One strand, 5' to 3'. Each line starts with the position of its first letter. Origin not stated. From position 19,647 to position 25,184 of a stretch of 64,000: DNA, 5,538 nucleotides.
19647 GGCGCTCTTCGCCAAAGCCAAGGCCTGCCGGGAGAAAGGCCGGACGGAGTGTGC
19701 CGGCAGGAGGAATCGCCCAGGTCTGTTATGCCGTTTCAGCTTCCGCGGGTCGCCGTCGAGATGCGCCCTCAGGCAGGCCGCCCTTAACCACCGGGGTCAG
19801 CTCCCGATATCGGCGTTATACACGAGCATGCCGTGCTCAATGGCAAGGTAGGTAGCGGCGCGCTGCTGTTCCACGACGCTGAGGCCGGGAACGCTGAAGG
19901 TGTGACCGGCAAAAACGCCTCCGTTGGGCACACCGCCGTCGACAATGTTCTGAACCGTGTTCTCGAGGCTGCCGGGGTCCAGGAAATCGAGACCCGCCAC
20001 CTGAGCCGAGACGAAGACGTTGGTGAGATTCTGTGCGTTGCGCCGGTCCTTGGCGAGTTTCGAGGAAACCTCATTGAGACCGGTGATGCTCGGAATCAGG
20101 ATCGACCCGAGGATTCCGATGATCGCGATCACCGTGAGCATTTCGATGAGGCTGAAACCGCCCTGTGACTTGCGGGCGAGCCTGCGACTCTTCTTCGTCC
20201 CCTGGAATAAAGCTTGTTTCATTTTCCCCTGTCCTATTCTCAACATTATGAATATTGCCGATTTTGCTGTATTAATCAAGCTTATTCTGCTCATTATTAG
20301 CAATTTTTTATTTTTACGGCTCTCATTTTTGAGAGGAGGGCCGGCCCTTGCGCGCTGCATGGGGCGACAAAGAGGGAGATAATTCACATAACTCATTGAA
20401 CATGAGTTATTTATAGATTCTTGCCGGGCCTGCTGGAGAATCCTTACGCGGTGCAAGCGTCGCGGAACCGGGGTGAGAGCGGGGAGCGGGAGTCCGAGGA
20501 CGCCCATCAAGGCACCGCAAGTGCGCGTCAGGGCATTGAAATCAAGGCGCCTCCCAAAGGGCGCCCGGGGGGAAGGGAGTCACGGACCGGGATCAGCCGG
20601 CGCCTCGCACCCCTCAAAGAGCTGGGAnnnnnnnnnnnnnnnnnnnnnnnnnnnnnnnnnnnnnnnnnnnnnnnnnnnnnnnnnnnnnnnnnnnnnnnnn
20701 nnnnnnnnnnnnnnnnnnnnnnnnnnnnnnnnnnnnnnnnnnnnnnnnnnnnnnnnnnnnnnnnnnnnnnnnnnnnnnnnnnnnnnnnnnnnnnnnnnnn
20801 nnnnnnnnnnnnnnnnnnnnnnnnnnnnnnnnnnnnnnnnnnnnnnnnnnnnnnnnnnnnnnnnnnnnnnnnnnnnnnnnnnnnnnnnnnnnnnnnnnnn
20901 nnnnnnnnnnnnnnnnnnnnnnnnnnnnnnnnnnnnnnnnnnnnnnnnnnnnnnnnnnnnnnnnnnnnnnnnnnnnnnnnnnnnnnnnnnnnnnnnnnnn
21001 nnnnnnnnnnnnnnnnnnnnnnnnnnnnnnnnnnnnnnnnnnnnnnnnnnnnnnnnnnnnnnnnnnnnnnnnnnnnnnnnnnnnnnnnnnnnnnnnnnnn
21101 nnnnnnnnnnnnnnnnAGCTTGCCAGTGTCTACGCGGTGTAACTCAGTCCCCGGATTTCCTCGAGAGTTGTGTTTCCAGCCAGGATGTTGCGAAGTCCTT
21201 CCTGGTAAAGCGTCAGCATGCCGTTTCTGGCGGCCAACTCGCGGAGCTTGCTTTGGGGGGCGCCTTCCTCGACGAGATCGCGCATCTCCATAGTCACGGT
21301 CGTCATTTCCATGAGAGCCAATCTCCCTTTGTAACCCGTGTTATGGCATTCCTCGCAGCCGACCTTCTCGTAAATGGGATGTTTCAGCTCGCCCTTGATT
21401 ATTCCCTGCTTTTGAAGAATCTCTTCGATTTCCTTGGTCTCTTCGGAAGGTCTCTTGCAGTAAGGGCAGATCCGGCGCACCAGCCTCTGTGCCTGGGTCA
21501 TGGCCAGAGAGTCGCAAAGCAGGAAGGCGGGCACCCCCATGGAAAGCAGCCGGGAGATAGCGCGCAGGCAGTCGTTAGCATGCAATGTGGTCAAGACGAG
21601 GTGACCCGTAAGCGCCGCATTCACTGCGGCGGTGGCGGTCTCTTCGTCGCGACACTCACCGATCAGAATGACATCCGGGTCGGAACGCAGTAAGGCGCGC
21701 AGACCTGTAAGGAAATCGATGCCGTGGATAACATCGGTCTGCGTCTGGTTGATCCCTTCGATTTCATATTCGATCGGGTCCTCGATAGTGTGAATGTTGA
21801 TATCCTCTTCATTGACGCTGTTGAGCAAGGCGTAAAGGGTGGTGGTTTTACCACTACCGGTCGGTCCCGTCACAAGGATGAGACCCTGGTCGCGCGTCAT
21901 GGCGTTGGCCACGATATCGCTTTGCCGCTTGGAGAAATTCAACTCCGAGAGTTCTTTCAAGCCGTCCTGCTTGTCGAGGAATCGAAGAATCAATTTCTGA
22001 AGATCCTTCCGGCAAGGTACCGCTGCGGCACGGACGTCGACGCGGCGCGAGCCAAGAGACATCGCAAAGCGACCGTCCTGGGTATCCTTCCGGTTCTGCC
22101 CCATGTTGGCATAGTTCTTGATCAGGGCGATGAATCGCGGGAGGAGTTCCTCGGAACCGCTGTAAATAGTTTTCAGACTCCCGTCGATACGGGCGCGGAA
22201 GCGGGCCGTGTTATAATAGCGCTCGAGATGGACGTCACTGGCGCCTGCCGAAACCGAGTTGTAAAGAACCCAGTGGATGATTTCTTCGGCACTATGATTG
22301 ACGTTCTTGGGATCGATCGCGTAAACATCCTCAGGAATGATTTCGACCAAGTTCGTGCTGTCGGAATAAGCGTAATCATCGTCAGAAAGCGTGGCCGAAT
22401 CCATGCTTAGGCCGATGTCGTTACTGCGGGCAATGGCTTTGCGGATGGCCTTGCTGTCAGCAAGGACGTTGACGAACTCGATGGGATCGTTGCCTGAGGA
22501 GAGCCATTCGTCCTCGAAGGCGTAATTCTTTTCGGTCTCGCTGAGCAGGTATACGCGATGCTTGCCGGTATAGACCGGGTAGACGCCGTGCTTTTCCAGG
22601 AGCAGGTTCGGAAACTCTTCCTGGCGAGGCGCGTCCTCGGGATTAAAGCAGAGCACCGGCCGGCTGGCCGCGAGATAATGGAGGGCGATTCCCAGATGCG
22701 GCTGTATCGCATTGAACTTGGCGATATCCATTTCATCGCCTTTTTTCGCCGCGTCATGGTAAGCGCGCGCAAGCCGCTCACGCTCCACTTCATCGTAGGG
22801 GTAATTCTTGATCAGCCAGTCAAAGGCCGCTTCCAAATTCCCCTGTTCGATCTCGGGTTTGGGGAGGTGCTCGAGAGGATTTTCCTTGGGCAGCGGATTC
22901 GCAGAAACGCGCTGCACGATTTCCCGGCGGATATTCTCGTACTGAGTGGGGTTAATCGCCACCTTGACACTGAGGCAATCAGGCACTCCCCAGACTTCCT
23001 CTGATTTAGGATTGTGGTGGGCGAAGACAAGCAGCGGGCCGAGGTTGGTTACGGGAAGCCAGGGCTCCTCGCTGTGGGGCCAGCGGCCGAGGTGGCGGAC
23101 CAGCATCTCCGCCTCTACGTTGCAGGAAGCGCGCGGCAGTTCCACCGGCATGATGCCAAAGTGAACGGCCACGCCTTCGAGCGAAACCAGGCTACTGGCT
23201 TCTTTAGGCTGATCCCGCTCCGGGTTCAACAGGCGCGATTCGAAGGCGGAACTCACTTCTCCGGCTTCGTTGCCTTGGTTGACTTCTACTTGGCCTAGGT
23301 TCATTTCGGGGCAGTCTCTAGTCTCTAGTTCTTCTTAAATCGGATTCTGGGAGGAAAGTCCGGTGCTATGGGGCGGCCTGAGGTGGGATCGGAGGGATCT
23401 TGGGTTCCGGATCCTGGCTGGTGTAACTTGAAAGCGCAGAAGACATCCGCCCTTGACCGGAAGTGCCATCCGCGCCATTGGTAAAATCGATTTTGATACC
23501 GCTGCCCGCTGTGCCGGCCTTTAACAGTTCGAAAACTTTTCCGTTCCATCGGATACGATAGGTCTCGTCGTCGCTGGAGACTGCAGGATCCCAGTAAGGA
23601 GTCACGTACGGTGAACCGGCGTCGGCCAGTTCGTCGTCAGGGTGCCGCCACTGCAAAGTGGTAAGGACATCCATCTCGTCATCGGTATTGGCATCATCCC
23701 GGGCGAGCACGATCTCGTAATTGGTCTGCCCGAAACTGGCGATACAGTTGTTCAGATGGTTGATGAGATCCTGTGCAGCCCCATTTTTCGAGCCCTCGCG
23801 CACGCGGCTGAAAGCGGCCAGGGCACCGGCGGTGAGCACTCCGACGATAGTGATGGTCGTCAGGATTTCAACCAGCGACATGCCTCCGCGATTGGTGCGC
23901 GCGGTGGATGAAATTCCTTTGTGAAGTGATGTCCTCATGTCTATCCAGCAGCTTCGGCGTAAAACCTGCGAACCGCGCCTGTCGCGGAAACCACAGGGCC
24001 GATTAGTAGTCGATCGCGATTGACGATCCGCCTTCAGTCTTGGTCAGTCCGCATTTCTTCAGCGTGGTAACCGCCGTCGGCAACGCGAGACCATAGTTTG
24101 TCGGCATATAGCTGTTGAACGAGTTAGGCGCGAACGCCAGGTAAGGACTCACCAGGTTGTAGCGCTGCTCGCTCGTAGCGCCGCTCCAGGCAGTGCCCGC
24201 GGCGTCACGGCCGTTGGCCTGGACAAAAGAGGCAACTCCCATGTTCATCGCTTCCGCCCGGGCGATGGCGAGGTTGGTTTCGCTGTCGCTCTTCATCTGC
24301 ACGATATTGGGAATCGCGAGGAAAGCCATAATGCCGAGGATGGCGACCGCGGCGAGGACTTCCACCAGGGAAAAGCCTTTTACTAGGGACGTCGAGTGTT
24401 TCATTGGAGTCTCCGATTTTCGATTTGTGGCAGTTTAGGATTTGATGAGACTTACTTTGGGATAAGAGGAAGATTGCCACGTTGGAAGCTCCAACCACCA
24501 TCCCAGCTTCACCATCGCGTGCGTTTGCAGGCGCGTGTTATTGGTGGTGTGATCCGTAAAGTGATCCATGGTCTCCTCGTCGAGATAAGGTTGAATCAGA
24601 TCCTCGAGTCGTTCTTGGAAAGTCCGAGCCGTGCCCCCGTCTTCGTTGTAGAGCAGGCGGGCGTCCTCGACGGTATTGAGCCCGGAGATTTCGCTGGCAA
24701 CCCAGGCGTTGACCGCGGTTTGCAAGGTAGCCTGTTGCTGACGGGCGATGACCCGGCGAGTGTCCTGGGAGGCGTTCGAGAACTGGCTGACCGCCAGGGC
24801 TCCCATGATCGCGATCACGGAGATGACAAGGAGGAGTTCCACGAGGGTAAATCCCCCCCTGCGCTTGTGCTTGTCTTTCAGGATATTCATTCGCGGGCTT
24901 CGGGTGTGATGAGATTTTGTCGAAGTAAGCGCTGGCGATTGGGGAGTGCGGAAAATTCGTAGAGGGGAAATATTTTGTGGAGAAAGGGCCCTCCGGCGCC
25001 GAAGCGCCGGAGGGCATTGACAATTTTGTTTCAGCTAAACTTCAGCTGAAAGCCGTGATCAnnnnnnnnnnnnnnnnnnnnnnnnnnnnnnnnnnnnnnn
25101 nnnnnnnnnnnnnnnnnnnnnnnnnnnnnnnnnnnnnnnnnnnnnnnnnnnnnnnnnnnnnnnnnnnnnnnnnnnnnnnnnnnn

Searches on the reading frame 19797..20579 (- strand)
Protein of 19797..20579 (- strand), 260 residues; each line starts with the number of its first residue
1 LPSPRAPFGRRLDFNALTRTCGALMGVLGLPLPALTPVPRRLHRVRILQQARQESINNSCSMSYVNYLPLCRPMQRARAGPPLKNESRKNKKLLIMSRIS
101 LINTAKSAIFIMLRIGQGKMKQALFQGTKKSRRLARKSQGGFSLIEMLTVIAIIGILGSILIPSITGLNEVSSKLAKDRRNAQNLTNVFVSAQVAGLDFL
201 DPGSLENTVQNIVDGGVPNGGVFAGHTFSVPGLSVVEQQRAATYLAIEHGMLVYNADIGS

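Call 7: search_protein_families(library=pfam, proteins=[window:19797-20579:-], max_evalue=0.01)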
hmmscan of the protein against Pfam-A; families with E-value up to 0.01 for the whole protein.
window:19797-20579:- (260 aa): 1 family
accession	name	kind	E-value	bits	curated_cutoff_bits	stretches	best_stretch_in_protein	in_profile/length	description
PF07963.17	N_methyl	-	2.5e-07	30.4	21.2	1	136-161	1-26/27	Prokaryotic N-terminal methylation motif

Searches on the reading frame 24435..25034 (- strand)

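Call 7: search_protein_families(library=pfam, proteins=[window:24435-25034:-], max_evalue=0.01)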
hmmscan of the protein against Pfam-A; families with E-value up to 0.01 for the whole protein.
window:24435-25034:- (199 aa): 1 family
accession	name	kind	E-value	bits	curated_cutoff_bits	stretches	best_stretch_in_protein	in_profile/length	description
PF07963.17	N_methyl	-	1.4e-06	28.1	21.2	1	57-81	2-26/27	Prokaryotic N-terminal methylation motif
